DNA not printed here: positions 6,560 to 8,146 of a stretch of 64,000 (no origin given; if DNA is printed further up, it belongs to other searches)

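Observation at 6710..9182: Two tandem, full-length ftsZ genes at the end of the dcw cluster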

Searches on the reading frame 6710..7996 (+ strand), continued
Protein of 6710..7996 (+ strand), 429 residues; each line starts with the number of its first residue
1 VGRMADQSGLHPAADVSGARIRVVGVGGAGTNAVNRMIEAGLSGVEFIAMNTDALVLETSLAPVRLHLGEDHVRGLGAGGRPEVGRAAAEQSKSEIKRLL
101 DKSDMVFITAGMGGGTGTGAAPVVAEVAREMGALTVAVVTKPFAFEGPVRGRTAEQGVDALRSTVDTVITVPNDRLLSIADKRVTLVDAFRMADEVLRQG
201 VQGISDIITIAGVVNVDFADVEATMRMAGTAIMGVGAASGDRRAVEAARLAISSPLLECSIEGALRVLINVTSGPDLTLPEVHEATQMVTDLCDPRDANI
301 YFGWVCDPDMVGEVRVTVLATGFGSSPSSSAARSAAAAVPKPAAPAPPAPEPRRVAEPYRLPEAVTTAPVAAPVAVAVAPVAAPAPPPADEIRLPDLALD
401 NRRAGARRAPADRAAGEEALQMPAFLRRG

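Call 28: find_encoding_contigs(protein=P0082, flank=8000, max_places=3)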
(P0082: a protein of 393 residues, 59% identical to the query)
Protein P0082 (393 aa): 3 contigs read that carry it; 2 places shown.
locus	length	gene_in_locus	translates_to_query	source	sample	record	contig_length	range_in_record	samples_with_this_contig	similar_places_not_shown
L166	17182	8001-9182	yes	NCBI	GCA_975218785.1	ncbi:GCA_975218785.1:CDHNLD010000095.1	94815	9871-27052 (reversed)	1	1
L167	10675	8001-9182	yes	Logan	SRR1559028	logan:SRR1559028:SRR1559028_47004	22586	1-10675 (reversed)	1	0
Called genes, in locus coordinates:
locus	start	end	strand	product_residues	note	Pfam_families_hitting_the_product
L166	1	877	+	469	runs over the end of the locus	PF21799:MurD-like_N, PF08245:Mur_ligase_M, PF02875:Mur_ligase_C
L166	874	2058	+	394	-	PF01098:FTSW_RODA_SPOVE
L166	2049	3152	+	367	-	PF03033:Glyco_transf_28, PF13579:Glyco_trans_4_4 (weak), PF04101:Glyco_tran_28_C, PF06722:EryCIII-like_C (weak)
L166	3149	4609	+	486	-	PF01225:Mur_ligase, PF08245:Mur_ligase_M, PF02875:Mur_ligase_C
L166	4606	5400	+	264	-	-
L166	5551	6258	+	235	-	PF05949:DUF881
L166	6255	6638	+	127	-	PF06947:DUF1290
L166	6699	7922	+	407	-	PF00022:Actin (faint), PF02491:SHS2_FTSA, PF06723:MreB_Mbl, PF06277:EutA (weak), PF11104:PilM_2 (weak), PF14450:FtsA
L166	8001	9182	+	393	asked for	PF00091:Tubulin, PF12327:FtsZ_C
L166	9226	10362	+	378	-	PF00091:Tubulin, PF12327:FtsZ_C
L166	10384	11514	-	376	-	PF13439:Glyco_transf_4, PF20706:GT4-conflict, PF00534:Glycos_transf_1, PF13692:Glyco_trans_1_4, PF13524:Glyco_trans_1_2 (weak)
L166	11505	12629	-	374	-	PF13579:Glyco_trans_4_4 (weak), PF13439:Glyco_transf_4, PF00534:Glycos_transf_1, PF13692:Glyco_trans_1_4, PF13524:Glyco_trans_1_2 (weak)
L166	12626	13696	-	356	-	-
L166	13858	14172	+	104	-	PF01197:Ribosomal_L31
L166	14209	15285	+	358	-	-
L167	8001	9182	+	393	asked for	PF00091:Tubulin, PF12327:FtsZ_C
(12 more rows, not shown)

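Call 48: search_solved_structures(query=window:6719-7996:+, max_evalue=1e-40, show_alignments=2)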
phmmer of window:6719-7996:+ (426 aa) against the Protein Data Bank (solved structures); distinct sequences matched with E-value up to 1e-40: 49.
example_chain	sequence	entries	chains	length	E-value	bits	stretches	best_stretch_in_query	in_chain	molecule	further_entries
1rlu_A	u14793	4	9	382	1.4e-107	363.9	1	16-323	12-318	Cell division protein ftsZ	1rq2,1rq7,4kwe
3vo8_A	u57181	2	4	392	2.3e-107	363.2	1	16-333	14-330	Cell division protein FtsZ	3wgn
4dxd_A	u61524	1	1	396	2.3e-107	363.1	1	16-333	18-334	Cell division protein FtsZ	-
14uh_A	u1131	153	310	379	2.6e-107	363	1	16-323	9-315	Cell division protein FtsZ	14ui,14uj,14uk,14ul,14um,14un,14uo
6ym9_A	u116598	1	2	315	3.5e-107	362.6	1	16-321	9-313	Cell division protein FtsZ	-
6y1u_A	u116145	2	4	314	5.2e-107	362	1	16-320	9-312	Cell division protein FtsZ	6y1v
6ym1_A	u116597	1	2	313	5.2e-107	362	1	16-320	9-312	Cell division protein FtsZ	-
4m8i_A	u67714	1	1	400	2e-106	360.1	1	16-332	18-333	Cell division protein FtsZ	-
5zue_A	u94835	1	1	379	2.3e-106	359.9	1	16-323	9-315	Cell division protein FtsZ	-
7ohh_A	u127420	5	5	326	1.3e-105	357.3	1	5-320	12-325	Cell division protein FtsZ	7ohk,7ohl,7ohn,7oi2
7ojc_A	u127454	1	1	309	5.5e-105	355.3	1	16-320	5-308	Cell division protein FtsZ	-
7ojz_A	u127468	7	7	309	5.7e-105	355.3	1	16-320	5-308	Cell division protein FtsZ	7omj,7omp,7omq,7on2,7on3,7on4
6rvm_A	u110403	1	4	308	6.1e-105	355.2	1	16-320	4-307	Cell division protein FtsZ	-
3vo9_A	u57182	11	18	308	6.2e-105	355.1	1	16-320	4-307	Cell division protein FtsZ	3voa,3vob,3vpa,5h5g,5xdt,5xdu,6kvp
6rvn_A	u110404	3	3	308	8.6e-105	354.7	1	16-320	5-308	Cell division protein FtsZ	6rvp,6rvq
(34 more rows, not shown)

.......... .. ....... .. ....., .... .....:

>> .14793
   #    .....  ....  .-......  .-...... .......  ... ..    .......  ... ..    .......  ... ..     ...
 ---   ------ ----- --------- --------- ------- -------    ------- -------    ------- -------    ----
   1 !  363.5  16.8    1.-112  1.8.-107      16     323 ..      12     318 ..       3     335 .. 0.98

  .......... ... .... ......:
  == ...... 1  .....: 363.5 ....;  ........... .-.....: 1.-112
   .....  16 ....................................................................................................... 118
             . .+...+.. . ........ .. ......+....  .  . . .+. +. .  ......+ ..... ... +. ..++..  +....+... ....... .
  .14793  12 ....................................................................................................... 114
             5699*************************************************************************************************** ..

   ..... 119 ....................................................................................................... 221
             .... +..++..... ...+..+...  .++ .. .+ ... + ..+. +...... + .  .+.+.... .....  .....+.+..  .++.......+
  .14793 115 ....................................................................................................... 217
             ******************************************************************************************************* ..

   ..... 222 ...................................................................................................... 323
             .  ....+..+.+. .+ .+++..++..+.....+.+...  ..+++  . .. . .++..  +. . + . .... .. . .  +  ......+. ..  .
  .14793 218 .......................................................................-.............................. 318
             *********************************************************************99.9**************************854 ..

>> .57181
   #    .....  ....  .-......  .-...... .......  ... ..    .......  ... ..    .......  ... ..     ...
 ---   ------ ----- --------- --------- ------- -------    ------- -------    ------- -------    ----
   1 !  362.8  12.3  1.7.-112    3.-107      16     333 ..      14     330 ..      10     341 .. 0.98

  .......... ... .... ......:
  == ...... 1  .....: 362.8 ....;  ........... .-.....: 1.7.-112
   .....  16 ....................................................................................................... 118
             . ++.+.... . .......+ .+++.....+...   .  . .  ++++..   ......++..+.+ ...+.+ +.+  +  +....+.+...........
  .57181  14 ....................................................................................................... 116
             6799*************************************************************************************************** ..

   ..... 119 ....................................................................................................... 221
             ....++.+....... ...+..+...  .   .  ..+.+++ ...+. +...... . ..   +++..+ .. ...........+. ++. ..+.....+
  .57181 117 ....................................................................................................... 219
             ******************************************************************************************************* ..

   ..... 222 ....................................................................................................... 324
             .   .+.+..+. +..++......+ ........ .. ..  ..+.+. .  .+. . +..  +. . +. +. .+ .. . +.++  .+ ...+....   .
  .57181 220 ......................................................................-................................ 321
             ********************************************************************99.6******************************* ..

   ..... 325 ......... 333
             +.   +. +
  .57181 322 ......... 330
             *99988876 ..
